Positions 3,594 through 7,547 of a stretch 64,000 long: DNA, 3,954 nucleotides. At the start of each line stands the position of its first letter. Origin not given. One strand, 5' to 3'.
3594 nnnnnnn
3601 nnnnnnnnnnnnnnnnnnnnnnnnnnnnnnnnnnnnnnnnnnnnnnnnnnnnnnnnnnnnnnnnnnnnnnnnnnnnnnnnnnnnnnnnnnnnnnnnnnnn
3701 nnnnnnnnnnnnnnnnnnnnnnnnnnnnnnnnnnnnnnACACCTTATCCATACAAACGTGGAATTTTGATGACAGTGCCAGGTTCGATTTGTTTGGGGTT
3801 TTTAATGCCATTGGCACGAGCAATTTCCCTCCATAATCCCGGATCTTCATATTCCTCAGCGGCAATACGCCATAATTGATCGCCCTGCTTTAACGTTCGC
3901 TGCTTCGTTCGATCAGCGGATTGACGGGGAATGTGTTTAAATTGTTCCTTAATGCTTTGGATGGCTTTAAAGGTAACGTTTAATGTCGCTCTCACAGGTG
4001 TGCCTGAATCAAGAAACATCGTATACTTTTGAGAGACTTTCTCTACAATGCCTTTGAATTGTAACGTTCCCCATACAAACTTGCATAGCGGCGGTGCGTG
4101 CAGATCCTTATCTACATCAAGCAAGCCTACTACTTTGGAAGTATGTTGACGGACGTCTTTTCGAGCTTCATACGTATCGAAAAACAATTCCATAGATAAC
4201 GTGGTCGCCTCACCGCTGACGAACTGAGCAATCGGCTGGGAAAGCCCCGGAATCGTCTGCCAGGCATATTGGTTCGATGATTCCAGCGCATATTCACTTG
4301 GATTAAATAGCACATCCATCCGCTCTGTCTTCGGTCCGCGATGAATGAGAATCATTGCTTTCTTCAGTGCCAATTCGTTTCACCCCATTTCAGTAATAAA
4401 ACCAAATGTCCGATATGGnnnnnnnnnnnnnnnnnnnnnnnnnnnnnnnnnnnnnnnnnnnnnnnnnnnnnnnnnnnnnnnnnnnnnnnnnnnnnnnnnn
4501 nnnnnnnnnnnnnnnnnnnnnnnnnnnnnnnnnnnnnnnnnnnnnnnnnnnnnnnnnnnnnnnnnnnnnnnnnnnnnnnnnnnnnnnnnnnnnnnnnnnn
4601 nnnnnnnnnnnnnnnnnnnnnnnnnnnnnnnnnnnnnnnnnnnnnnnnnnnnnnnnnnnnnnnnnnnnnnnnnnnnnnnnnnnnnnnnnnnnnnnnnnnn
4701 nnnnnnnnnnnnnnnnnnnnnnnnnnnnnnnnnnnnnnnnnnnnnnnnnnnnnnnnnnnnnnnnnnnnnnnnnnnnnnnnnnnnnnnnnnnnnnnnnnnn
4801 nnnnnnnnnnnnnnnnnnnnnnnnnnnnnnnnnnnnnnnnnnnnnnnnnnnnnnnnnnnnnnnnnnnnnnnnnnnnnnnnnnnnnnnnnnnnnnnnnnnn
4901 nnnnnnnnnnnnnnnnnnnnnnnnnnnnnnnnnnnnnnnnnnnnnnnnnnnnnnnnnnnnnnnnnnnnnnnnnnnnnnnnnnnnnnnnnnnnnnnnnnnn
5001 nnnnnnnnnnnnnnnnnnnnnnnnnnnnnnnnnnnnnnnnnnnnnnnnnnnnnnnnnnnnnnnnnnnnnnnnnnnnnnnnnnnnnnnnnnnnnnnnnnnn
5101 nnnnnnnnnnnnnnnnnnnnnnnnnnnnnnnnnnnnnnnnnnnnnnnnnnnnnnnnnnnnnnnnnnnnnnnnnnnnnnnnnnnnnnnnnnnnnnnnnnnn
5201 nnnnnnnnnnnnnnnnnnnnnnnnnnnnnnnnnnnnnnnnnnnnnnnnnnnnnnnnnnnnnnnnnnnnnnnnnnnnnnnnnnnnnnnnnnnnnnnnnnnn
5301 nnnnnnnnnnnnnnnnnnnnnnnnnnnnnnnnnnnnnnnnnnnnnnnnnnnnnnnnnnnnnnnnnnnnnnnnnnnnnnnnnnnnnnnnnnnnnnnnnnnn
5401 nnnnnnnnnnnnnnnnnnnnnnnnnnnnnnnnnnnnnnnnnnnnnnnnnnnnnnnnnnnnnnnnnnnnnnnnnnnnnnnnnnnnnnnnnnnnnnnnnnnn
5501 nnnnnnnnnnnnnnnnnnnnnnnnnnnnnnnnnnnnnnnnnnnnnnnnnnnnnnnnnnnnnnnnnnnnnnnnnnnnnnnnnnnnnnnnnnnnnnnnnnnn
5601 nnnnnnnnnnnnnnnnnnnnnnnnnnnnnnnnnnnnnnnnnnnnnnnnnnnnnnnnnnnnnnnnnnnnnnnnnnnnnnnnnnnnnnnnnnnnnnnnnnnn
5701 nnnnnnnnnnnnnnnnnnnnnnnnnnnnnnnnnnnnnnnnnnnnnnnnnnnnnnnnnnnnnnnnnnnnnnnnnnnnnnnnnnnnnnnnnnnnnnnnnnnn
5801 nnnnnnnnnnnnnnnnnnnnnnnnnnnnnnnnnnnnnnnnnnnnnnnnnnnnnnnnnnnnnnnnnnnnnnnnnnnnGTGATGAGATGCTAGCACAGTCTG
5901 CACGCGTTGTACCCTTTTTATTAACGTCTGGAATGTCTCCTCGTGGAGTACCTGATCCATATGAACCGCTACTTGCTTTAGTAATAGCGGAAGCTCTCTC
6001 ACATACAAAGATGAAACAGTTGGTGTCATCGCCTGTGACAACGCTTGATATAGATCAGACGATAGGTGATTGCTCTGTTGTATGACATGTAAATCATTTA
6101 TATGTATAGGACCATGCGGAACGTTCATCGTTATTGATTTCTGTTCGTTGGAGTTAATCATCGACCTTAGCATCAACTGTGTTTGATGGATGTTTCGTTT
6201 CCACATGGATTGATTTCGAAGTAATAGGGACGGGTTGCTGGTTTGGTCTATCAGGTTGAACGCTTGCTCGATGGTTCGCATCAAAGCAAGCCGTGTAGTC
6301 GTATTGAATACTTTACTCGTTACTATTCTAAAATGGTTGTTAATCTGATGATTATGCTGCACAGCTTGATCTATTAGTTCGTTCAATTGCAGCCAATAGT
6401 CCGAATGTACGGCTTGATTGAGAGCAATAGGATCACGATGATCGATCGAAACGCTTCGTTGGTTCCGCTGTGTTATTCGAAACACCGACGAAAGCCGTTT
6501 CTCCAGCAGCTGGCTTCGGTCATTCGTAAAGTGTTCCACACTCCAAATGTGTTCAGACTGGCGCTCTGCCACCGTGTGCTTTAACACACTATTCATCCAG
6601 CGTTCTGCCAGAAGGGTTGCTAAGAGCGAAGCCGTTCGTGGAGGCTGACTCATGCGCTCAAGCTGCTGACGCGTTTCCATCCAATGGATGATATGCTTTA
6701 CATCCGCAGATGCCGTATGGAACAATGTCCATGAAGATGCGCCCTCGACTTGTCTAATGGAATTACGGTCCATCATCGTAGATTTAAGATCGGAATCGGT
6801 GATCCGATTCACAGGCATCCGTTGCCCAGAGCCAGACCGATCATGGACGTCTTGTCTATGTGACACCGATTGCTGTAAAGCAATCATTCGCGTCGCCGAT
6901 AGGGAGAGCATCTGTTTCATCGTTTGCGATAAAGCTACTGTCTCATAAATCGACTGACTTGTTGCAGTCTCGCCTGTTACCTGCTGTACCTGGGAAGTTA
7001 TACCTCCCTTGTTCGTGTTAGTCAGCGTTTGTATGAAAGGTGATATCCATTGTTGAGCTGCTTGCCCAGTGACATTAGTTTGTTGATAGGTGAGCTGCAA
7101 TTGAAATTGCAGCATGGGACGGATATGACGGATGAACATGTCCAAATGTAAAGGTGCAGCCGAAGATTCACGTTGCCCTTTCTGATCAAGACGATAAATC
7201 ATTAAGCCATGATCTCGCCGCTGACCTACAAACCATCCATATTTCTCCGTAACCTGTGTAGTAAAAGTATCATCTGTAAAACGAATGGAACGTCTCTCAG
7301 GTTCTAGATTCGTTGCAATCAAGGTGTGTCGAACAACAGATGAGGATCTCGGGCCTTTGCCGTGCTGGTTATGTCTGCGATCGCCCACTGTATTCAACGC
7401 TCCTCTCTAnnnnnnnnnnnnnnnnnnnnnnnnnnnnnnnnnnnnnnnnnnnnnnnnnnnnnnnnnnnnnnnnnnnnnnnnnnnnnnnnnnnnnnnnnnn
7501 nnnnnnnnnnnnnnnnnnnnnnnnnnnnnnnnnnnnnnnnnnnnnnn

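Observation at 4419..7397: Q/N/H-rich, repeat-bearing 992-aa protein in the tape-measure slot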

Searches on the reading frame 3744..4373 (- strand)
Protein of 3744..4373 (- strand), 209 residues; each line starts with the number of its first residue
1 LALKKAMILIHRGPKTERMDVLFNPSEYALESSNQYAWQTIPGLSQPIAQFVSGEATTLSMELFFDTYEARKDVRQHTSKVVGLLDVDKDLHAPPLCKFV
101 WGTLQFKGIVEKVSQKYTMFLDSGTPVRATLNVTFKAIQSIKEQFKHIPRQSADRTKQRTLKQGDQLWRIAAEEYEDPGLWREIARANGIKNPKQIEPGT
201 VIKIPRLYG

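Call 8: search_protein_families(library=pfam, proteins=[window:3744-4373:-], max_evalue=0.01)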
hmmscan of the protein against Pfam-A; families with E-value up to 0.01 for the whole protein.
window:3744-4373:- (209 aa): 3 families
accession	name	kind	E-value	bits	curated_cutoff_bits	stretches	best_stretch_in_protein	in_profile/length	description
PF19266.4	CIS_tube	-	1.1e-35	123.1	27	1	15-144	19-156/158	Contractile injection system tube protein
PF01476.26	LysM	-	3.4e-08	33.8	20.9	1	161-205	3-43/43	LysM domain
PF23457.1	LysM2_NFP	-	0.0046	17.4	36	1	161-205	10-54/56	NFP LysM2 domain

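Call 15: find_related_loci(query=window:3744-4373:-, collection=genome_contigs, flank=10000)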
Query window:3744-4373:- (209 aa) in genome_contigs; peptide patterns used: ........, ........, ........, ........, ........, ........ (x = any residue, [..] = any of these).
331 stretches matched a pattern; 228 encode a relative of the query (tblastn E <= 1e-3); the best 80 are kept; 80 distinct loci.
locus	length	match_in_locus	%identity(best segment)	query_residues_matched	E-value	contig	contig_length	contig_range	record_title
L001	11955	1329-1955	87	1-209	1e-128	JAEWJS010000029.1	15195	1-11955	MAG: Bacillota bacterium isolate OH_PBrB_157 k127_320768, whole genome shotgun sequence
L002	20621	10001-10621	88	3-209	5e-128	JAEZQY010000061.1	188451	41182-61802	MAG: Bacillota bacterium isolate OH_PBB_113 k127_247678, whole genome shotgun sequence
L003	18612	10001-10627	86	1-209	1e-127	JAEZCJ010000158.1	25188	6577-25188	MAG: Bacillota bacterium isolate OH_CBrB_239 k127_2329461, whole genome shotgun sequence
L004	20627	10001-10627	85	1-209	4e-127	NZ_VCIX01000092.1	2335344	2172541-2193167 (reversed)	Paenibacillus paridis strain py1325 scaffold18, whole genome shotgun sequence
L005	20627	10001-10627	85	1-209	5e-126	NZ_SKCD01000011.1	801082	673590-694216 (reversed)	Paenibacillus luteus strain R-3 NODE_1, whole genome shotgun sequence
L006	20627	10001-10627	83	1-209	9e-123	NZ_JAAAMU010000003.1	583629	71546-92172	Paenibacillus sacheonensis strain DSM 23054 contig3, whole genome shotgun sequence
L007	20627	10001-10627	84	1-209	3e-122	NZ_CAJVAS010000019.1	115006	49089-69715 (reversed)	Paenibacillus solanacearum isolate CIP111600, whole genome shotgun sequence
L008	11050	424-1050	82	1-209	2e-122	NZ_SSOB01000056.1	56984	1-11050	Cohnella fermenti strain CC-MHH1044 contig056, whole genome shotgun sequence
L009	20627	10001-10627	82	1-209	3e-121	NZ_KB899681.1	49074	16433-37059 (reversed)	Paenibacillus daejeonensis DSM 15491 F556DRAFT_scaffold00023.23, whole genome shotgun sequence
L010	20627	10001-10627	81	1-209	1e-120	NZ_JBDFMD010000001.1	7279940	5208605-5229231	Paenibacillus sp. 1P07SE 1, whole genome shotgun sequence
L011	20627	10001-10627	81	1-209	1e-120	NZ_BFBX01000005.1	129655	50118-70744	Paenibacillus sp. 598K contig_0005, whole genome shotgun sequence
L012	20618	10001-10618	83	4-209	4e-120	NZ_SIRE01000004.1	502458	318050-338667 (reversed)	Paenibacillus thalictri strain N2SHLJ1 Scaffold3_1, whole genome shotgun sequence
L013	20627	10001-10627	81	1-209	8e-119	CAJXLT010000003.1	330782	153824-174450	MAG TPA_asm: uncultured Paenibacillaceae bacterium isolate SRR6201619_bin.6_MetaBAT_v2.12.1_MAG genome assembly, contig:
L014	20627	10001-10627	74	1-209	3e-110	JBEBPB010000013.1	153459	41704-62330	MAG: Paenibacillus nanensis isolate T1.bin.156 NODE_274_length_153459_cov_25.176214, whole genome shotgun sequence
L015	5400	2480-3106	74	1-208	7e-110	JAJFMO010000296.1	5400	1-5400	MAG: Paenibacillaceae bacterium isolate C_No_T20_A_bin.4 scaffold_14394, whole genome shotgun sequence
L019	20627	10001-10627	88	1-209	1e-128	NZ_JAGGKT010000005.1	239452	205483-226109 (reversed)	Ammoniphilus resinae strain DSM 24738 Ga0454128_05, whole genome shotgun sequence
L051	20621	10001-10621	65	1-207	4e-93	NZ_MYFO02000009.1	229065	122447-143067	Paenibacillus athensensis strain MEC069 scaffold_8, whole genome shotgun sequence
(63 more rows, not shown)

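Call 47: search_protein_families(library=pfam, proteins=[L019:12883-16047:+, L019:15963-18206:+, L019:18219-20270:+, L019:12498-12899:+], max_evalue=0.01)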
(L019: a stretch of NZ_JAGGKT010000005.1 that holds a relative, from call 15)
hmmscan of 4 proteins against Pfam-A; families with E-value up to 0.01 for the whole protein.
L019:12883-16047:+ (1054 aa): 1 family
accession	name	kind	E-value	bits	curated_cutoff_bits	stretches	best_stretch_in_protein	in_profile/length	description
PF04865.19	Baseplate_J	-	1.7e-05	24.7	21.1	1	792-951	66-214/255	Baseplate J-like protein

L019:15963-18206:+ (747 aa): 1 family
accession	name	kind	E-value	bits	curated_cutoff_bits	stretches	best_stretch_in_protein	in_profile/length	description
PF04865.19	Baseplate_J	-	1.5e-10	41.2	21.1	1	499-672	74-238/255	Baseplate J-like protein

L019:18219-20270:+ (683 aa): 1 family
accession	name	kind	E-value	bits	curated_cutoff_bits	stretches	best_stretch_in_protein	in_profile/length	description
PF09684.15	Tail_P2_I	-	1.1e-07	32.3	20.6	1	478-613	16-137/139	Phage tail protein (Tail_P2_I)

L019:12498-12899:+ (133 aa): 1 family
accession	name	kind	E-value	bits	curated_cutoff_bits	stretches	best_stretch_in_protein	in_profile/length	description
PF04965.19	GPW_gp25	-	1.6e-26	92.3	27.2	1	27-117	2-95/96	Baseplate wedge protein gp25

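Call 48: search_protein_families(library=ncbifam, proteins=[window:3744-4373:-, L003:6715-9960:+, L012:4875-9716:+], max_evalue=0.01)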
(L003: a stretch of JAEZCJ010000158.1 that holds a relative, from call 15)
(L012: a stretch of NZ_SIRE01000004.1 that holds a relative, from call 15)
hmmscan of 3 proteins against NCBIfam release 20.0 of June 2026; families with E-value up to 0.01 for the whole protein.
window:3744-4373:- (209 aa): 6 families
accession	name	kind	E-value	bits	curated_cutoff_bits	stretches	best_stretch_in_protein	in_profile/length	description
NF008399.0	PRK11198.1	equivalog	4.9e-08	33.5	134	1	136-206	77-147/149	peptidoglycan-binding protein LysM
TIGR02899.1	spore_safA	subfamily_domain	0.00028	20.8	67.85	1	162-205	2-43/44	SafA/ExsA family spore coat assembly protein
NF010723.1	PRK14125.1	equivalog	0.0004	20.3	60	1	151-205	27-85/87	cell division suppressor protein YneA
NF033163.1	lipo_LipL71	equivalog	0.0005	19.2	600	1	164-206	414-460/471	lipoprotein LipL71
NF040883.1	amid_act_ActS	equivalog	0.0043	16.4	375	1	154-204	31-78/242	amidase activator ActS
NF052398.1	Agg_Promo_Fact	equivalog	0.0049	17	170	1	151-205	23-74/202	aggregation-promoting factor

L003:6715-9960:+ (1081 aa): 0 families

L012:4875-9716:+ (1613 aa): 0 families

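Call 49: search_protein_families(library=phrogs, proteins=[L003:6715-9960:+, L012:4875-9716:+, L051:2378-9823:+, L005:6199-9966:+], max_evalue=0.01)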
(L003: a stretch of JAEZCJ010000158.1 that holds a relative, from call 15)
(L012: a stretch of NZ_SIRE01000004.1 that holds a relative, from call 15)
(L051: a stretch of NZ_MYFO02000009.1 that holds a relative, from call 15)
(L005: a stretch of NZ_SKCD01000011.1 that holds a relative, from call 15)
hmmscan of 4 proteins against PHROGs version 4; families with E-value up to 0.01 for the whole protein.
L003:6715-9960:+ (1081 aa): 0 families

L012:4875-9716:+ (1613 aa): 0 families

L051:2378-9823:+ (2481 aa): 0 families

L005:6199-9966:+ (1255 aa): 1 family
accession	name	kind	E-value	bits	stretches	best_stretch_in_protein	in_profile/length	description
phrog_26113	-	unknown function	0.0013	19.9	0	945-982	9-46/118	-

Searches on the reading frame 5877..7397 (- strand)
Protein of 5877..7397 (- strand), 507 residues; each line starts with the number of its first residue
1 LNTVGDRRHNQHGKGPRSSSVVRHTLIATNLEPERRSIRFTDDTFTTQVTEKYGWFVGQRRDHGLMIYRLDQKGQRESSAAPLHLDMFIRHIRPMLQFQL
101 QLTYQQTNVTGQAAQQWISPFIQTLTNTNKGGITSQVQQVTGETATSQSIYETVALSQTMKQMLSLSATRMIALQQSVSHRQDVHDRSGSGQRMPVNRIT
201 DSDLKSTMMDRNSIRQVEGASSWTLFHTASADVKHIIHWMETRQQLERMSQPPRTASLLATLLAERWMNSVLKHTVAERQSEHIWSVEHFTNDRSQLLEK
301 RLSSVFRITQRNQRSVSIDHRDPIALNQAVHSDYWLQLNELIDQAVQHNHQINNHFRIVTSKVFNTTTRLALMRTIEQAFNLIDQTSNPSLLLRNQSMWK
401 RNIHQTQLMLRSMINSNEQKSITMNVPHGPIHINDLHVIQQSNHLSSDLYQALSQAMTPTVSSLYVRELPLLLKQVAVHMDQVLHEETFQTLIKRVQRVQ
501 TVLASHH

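Call 19: search_protein_families(library=pfam, proteins=[window:5877-7397:-], max_evalue=10)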
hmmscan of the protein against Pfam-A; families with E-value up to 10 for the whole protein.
seq(507 aa): 1 family
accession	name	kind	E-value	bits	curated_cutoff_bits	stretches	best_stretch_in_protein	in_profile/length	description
PF25376.1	Pre-PUA_NSUN2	-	0.14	13.1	24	1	370-421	8-60/99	NSUN2 Pre-PUA domain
